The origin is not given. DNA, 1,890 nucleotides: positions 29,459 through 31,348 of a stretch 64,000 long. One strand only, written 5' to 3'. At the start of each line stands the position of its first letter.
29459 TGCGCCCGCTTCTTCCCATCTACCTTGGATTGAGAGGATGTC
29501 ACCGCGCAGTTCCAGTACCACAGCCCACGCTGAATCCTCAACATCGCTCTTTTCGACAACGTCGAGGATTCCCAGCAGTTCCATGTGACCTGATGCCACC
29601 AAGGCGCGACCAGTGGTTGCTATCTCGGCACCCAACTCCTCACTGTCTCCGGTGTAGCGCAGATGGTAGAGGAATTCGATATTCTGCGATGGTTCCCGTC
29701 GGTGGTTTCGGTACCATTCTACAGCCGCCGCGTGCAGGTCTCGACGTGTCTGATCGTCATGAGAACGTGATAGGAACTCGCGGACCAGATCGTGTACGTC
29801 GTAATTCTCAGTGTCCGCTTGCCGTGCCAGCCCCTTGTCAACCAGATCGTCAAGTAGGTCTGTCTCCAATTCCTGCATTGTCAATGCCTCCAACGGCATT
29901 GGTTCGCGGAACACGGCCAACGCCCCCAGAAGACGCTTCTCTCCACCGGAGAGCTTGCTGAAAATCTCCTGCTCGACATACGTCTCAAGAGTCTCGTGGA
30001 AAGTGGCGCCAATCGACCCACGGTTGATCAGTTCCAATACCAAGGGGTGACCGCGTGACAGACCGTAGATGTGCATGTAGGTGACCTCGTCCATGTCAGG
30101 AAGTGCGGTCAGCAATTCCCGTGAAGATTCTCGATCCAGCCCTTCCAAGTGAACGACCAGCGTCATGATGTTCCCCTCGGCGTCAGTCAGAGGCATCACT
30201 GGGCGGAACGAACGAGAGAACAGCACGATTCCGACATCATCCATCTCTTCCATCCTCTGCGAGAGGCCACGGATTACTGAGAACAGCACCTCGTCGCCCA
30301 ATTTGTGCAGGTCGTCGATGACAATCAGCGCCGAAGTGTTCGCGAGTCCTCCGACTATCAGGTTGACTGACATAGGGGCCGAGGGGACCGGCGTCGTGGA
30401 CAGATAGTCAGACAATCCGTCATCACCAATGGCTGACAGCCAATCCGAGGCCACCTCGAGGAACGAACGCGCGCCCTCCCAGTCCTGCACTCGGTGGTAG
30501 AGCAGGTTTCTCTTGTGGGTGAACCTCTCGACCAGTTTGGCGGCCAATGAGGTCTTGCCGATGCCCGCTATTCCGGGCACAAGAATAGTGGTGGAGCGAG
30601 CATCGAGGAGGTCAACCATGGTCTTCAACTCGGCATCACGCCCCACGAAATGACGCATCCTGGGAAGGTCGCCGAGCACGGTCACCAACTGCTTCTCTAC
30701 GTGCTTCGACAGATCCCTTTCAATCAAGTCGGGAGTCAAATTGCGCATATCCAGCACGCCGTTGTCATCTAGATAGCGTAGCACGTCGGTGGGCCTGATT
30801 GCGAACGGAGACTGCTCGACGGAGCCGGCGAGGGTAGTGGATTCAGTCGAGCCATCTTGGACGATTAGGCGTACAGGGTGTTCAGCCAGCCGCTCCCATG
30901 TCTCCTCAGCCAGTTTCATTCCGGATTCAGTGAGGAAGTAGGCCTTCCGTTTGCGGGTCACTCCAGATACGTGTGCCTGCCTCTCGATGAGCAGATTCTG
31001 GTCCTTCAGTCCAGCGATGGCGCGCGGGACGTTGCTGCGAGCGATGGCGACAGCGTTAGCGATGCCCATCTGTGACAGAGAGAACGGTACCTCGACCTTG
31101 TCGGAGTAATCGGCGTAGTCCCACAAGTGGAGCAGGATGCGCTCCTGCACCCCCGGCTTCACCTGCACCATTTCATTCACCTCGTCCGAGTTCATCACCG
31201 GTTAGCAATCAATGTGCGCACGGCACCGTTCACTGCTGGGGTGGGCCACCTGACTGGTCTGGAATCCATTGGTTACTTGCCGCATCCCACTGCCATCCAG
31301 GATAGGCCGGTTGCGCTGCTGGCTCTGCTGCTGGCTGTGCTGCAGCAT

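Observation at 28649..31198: Archaeal AfsR-like STAND regulator: wHTH + NB-ARC NTPase + TPR sensor in one 849-aa protein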

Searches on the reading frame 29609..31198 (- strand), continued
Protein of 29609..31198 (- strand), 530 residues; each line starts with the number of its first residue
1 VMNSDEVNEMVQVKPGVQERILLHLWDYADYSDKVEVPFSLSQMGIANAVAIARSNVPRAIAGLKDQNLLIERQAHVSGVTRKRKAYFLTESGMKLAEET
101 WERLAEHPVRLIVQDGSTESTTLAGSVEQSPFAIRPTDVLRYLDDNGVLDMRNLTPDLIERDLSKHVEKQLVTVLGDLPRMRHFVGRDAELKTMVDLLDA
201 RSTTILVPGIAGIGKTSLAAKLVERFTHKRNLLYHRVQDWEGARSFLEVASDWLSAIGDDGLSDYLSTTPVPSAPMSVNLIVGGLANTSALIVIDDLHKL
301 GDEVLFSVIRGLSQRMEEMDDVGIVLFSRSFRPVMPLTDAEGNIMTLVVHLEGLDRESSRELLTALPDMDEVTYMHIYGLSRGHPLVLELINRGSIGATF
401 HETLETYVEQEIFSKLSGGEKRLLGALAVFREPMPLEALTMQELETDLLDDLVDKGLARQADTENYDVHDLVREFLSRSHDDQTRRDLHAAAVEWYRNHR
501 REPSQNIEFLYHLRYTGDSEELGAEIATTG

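Call 56: find_encoding_contigs(protein=P0141, flank=10000, max_places=1)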
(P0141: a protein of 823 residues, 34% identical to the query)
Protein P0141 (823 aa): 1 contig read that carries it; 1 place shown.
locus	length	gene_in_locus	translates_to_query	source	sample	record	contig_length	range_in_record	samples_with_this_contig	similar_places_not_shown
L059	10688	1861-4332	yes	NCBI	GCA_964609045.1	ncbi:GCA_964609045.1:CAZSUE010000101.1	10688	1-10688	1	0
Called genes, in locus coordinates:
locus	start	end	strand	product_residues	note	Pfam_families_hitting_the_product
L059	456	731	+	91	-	PF13175:AAA_15, PF13476:AAA_23 (weak)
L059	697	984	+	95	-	-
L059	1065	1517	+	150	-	PF13175:AAA_15 (weak), PF13304:AAA_21 (weak)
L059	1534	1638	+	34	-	-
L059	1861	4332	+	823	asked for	PF13545:HTH_Crp_2 (weak), PF00931:NB-ARC (weak), PF01637:ATPase_2 (weak), PF05729:NACHT (weak), PF13191:AAA_16, PF13401:AAA_22 (weak), PF13424:TPR_12, PF13424:TPR_12, +11 more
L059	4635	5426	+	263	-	PF01012:ETF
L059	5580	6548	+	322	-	PF01012:ETF, PF00766:ETF_alpha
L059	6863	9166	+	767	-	PF06550:SPP, PF04258:Peptidase_A22B, PF06550:SPP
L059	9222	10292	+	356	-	PF25133:TYW2_N_2, PF02475:TRM5-TYW2_MTfase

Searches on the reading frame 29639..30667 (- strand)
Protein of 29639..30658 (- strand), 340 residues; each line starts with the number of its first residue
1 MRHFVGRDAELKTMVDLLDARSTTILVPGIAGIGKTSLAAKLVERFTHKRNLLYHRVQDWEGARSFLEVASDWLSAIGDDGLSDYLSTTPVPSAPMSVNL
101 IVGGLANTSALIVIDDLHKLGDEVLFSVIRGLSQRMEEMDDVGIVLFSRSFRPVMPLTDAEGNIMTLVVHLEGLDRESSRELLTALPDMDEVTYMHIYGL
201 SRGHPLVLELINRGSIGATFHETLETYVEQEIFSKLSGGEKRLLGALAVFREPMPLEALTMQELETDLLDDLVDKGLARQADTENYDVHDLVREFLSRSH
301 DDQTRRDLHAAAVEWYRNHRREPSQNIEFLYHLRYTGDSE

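Call 8: search_protein_families(library=pfam, proteins=[window:29639-30658:-], max_evalue=10)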
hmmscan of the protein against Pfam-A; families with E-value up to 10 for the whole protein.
seq(340 aa): 14 families
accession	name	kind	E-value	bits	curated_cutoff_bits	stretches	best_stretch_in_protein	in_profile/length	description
PF13191.12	AAA_16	-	1.2e-09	39.3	32.6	1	4-137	2-160/167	AAA ATPase domain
PF13401.12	AAA_22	-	8.9e-07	29.7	27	1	24-147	7-121/130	AAA domain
PF20703.3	nSTAND1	-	0.00055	20.1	27.1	1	3-47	15-59/379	Novel STAND NTPase 1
PF25201.1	nSTAND6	-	0.00059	20.3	27.7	1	6-49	3-45/148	Novel STAND NTPase 6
PF01637.24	ATPase_2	-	0.002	18.4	33.2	1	4-52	1-51/225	ATPase domain predominantly from Archaea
PF20720.3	nSTAND3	-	0.0029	17.8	27.2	1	11-61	7-55/155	Novel STAND NTPase 3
PF05729.18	NACHT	-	0.01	16.1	26.7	1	24-49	2-27/167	NACHT domain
PF07728.20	AAA_5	-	0.026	15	22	0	26-54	3-30/139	AAA domain (dynein-related subfamily)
PF04851.21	ResIII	-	0.03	14.7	22.5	1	14-50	15-51/164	Type III restriction enzyme, res subunit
PF24883.2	NPHP3_N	-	0.033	14.8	24.8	1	21-51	21-51/164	Nephrocystin 3, N-terminal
PF22139.1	XPD_arch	-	0.039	14.5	27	1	58-106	24-72/110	DNA repair helicase XPD, arch domain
PF07475.17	Hpr_kinase_C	-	0.058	13.4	33.3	1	17-45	13-41/171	HPr Serine kinase C-terminal domain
PF00931.28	NB-ARC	-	0.089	12.5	23.5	1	22-49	18-45/248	NB-ARC domain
PF00448.28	SRP54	-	0.1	12.7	22.7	1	23-49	2-28/196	SRP54-type protein, GTPase domain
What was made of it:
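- On NB-ARC (Pfam PF00931): E=0.089, 12.5 bits against 23.5, covering aa 22-49 of the NOD fragment only (call 8).
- Closest known: APAF-1 / CED-4 / plant NLR NB-ARC domain. Different: This protein itself scores 12.5 bits against a 23.5-bit cut-off, over the P-loop only (call 8).
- Tried and rejected: NB-ARC membership: the Pfam scan of the isolated NOD gives only a P-loop match below threshold (call 8).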

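Call 64: search_solved_structures(query=A4, max_evalue=1)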
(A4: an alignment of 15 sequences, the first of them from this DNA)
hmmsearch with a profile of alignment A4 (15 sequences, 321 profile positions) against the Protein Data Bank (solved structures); distinct sequences matched with E-value up to 1: 209 (the best 60 are shown).
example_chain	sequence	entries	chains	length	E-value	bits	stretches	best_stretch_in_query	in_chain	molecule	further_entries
6mfv_A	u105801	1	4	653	5.4e-51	176.9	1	2-312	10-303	tetratricopeptide repeat sensor PH0952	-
7jlv_A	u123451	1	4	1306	1.5e-08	37.5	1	4-296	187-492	Disease resistance protein Roq1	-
7jlu_A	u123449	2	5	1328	1.5e-08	37.4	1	4-296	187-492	Disease resistance protein Roq1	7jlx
8yl6_C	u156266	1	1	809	1.9e-05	27.2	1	13-160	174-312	Probable disease resistance protein At5g66900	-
8k60_I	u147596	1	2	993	2e-05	27.2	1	4-51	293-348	Regulatory protein AfsR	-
6s2p_N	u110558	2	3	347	2e-05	27.2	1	8-121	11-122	NRC1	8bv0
1z6t_A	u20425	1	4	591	2.6e-05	26.8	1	4-315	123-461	Apoptotic protease activating factor 1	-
9ri9_B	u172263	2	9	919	3.7e-05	26.3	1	9-123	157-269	NRC3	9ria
9qlv_A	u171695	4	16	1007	4.1e-05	26.1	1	7-126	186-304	Disease resistance protein ADR2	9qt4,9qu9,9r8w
5juy_A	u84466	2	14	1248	0.00022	23.8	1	4-315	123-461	Apoptotic protease-activating factor 1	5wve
3j2t_A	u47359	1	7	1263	0.00023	23.7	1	4-315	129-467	Apoptotic protease-activating factor 1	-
8jke_I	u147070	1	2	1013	0.00024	23.6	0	4-51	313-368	Regulatory protein AfsR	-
3jbt_A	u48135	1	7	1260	0.00024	23.6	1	4-315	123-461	Apoptotic protease-activating factor 1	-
9cc8_A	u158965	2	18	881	0.00033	23.2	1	8-152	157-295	NLR-required for cell death 4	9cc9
8xuo_A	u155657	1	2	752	0.00088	21.8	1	9-78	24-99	NRC2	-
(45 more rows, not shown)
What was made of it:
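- On PH0952 clade (archaeal wHTH-NOD-arm-TPR): Profile 5.4e-51, against 1.5e-8 for the next family (call 64).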
